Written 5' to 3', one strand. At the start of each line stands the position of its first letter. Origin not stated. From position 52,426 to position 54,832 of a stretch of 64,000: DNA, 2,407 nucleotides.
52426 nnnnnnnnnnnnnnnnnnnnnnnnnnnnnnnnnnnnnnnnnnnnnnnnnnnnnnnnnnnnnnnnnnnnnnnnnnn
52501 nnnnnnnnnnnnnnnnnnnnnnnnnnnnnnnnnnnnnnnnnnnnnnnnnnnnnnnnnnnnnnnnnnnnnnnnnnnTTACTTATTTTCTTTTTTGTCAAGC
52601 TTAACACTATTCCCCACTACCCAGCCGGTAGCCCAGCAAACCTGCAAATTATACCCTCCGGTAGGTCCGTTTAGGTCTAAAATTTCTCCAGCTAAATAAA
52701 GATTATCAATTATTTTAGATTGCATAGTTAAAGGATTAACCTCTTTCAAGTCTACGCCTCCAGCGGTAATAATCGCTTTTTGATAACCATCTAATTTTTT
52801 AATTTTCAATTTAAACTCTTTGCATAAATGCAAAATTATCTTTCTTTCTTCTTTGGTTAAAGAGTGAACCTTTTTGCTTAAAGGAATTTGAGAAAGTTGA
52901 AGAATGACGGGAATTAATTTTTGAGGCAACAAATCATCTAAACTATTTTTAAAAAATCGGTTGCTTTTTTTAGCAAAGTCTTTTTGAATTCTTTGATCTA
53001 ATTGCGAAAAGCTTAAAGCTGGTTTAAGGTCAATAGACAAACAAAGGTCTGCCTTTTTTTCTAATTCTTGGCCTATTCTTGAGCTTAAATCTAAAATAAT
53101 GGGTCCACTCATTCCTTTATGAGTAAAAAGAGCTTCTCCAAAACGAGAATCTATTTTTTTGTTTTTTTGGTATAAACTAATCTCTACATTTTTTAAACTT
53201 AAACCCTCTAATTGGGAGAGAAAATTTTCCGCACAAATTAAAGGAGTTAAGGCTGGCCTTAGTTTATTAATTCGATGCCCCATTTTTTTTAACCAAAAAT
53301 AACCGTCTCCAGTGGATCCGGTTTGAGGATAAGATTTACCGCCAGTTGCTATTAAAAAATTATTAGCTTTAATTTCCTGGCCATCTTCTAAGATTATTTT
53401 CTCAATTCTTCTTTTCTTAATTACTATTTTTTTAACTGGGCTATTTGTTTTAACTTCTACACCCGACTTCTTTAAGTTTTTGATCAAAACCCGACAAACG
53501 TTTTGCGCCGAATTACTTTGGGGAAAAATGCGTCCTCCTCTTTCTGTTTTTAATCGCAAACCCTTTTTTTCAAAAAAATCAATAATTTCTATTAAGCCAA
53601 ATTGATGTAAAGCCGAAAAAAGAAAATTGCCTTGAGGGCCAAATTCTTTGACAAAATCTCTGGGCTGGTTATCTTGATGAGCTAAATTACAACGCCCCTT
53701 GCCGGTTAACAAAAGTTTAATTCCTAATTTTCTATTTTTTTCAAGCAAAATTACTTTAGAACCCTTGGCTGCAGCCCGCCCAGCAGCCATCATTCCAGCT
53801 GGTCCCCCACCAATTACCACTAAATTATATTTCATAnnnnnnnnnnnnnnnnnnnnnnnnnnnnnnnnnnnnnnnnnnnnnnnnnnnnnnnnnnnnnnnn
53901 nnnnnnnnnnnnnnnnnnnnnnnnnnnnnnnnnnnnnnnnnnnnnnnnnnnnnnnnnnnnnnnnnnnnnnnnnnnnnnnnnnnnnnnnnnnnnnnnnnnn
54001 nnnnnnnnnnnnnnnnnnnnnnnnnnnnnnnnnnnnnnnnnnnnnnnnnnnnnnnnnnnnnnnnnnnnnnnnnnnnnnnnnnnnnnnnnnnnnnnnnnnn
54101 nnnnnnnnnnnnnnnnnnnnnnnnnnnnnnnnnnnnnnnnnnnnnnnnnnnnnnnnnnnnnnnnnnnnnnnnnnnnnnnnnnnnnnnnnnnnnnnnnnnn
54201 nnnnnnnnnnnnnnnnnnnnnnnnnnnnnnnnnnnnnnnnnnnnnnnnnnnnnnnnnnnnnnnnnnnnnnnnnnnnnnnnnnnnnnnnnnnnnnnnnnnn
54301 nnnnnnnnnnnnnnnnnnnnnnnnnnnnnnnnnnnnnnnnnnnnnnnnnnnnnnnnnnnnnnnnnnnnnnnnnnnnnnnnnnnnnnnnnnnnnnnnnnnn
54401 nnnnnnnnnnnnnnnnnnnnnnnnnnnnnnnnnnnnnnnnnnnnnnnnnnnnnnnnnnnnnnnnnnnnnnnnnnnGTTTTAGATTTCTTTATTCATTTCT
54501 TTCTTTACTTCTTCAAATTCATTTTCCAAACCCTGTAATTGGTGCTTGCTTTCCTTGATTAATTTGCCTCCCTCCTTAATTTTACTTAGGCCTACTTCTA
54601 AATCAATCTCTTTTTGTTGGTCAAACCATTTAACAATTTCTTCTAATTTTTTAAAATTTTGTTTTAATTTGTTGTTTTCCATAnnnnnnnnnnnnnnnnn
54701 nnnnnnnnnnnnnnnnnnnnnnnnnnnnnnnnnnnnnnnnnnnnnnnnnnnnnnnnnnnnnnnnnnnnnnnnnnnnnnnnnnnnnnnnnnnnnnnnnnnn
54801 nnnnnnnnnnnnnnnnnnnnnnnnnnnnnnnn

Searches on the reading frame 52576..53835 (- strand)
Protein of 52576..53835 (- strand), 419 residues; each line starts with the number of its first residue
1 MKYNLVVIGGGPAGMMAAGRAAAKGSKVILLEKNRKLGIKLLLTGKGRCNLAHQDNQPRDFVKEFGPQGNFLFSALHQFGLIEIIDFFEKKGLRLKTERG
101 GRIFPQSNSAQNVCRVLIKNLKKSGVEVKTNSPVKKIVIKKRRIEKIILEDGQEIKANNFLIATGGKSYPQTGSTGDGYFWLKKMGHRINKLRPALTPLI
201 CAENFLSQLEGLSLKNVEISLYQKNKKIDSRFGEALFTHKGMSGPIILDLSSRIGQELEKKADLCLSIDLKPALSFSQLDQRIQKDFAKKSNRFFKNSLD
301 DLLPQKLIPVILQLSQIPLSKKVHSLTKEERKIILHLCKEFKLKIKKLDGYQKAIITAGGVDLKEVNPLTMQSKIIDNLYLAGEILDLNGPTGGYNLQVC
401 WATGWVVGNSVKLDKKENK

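Call 7: search_protein_families(library=pfam, proteins=[window:52576-53835:-], max_evalue=1)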
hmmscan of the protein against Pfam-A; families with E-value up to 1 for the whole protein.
window:52576-53835:- (419 aa): 17 families
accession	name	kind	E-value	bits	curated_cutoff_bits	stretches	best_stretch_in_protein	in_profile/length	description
PF03486.20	HI0933_like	-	8e-86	287.9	50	1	4-409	2-243/244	HI0933-like protein Rossmann domain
PF22780.1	HI0933_like_1st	-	4.5e-40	137.6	27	1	193-356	1-165/165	HI0933-like protein barrel and H2TH domain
PF07992.20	Pyr_redox_2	-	1e-13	51.8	26.1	2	102-168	176-239/291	Pyridine nucleotide-disulphide oxidoreductase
PF01134.28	GIDA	-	6.6e-13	48.9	22.1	3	5-35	2-32/391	Glucose inhibited division protein A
PF00890.30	FAD_binding_2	-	7.3e-13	48.9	20.4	1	5-168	2-205/414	FAD binding domain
PF12831.13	FAD_oxidored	-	1.2e-10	41.8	27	1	5-165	2-145/416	FAD dependent oxidoreductase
PF01266.30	DAO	-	1.7e-09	38.1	27.9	2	5-38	2-35/353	FAD dependent oxidoreductase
PF00070.33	Pyr_redox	-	5.2e-08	33.7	22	2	5-38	2-35/82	Pyridine nucleotide-disulphide oxidoreductase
PF13738.12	Pyr_redox_3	-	8.5e-06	25.7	30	2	6-35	1-31/305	Pyridine nucleotide-disulphide oxidoreductase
PF13450.12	NAD_binding_8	-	3.3e-05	24.5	21.9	1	7-38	1-32/68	NAD(P)-binding Rossmann-like domain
PF05834.18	Lycopene_cycl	-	0.0007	19.2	23.4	1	5-35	2-34/380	Lycopene cyclase protein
PF01494.25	FAD_binding_3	-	0.00094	18.9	22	1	4-36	3-35/349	FAD binding domain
PF04820.20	Trp_halogenase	-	0.0021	17.4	21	0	5-33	2-34/458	Tryptophan halogenase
PF01946.23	Thi4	-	0.0037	17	26.2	1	3-47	18-63/235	Thi4 family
PF01262.27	AlaDh_PNT_C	-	0.0097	15.8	23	1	5-36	31-62/214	Alanine dehydrogenase/PNT, C-terminal domain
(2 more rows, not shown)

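Call 12: find_encoding_contigs(protein=window:52576-53835:-, flank=3000, max_places=6)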
Protein window:52576-53835:- (419 aa): no gene with exactly this product is on record in the collection.

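Call 14: find_related_loci(query=window:52576-53835:-, collection=genome_contigs, flank=4000)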
Query window:52576-53835:- (419 aa) in genome_contigs; peptide patterns used: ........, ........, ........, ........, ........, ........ (x = any residue, [..] = any of these).
193 stretches matched a pattern; 31 encode a relative of the query (tblastn E <= 1e-3); 31 distinct loci.
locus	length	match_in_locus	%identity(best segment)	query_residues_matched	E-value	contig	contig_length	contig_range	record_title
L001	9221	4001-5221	59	3-410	6e-159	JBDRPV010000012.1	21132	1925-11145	MAG: Parcubacteria group bacterium isolate MEGAHIT-group-2.138 k141_12677, whole genome shotgun sequence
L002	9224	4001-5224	55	1-411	6e-154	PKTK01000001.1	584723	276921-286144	MAG: Candidatus Parcubacteria bacterium isolate BM705 sc_6, whole genome shotgun sequence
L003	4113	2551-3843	56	2-412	1e-153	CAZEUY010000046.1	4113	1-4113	MAG TPA_asm: uncultured Candidatus Saccharibacteria bacterium isolate SRP178699_co2_75 genome assembly, contig: NODE_289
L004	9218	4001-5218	57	2-410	7e-149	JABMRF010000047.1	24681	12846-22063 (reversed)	MAG: Candidatus Kuenenbacteria bacterium isolate bin.190 k141_5419539, whole genome shotgun sequence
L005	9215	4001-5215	55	2-408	5e-143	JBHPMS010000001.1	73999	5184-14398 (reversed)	Candidatus Margulisiibacteriota bacterium isolate SAG AM-326-D04 AM-326-D04_NODE_1, whole genome shotgun sequence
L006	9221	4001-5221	51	3-411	5e-137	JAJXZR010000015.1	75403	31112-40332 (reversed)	MAG: bacterium isolate BP7.bin63 NODE_396_length_75403_cov_1.676510, whole genome shotgun sequence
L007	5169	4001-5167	57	1-390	9e-136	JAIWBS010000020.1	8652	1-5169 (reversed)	MAG: Pirellulales bacterium isolate SFP3_RM_35 k127_3123838_48345, whole genome shotgun sequence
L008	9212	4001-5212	49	1-408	2e-127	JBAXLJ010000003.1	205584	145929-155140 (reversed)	MAG: Candidatus Falkowbacteria bacterium isolate ELA424 MAG424_3, whole genome shotgun sequence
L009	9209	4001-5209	49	5-411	1e-117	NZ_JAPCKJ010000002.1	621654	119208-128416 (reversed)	Clostridium sp. LIBA-8841 2, whole genome shotgun sequence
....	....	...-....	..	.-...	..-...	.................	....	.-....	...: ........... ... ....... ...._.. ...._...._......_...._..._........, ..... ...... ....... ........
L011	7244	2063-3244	45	15-411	4e-113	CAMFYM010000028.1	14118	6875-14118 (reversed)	MAG: uncultured Clostridia bacterium isolate SRR15725432_bin.13_metaWRAP_v1.3_MAG genome assembly, contig: ERZ10622456.4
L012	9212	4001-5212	43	5-411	1e-112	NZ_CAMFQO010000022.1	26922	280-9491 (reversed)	MAG: uncultured Eubacterium sp. isolate SRR15725431_bin.7_metaWRAP_v1.3_MAG ERZ10622460.283, whole genome shotgun sequen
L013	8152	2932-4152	43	2-411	3e-112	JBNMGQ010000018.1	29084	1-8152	MAG: Eubacterium sp. isolate CM_BacEub722.144 k141_12358_length_29084_cov_18.9224, whole genome shotgun sequence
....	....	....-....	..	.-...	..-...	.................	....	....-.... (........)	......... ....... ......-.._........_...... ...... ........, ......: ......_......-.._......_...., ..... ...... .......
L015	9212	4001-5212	45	5-411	4e-111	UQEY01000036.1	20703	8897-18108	uncultured Clostridiales bacterium isolate UMGS214 genome assembly, contig: NODE_769_length_20703_cov_13.978690, whole g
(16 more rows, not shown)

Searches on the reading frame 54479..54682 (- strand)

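Call 102: search_protein_families(library=pfam, proteins=[window:54479-54682:-], max_evalue=0.1)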
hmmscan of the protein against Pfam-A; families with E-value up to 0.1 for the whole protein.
window:54479-54682:- (67 aa): 2 families
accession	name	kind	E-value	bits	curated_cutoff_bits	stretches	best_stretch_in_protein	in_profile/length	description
PF02609.21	Exonuc_VII_S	-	5.5e-05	23.6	24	1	8-57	3-51/52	Exonuclease VII small subunit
PF09429.15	Wbp11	-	0.07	13.9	24.3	0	32-61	49-78/78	WW domain binding protein 11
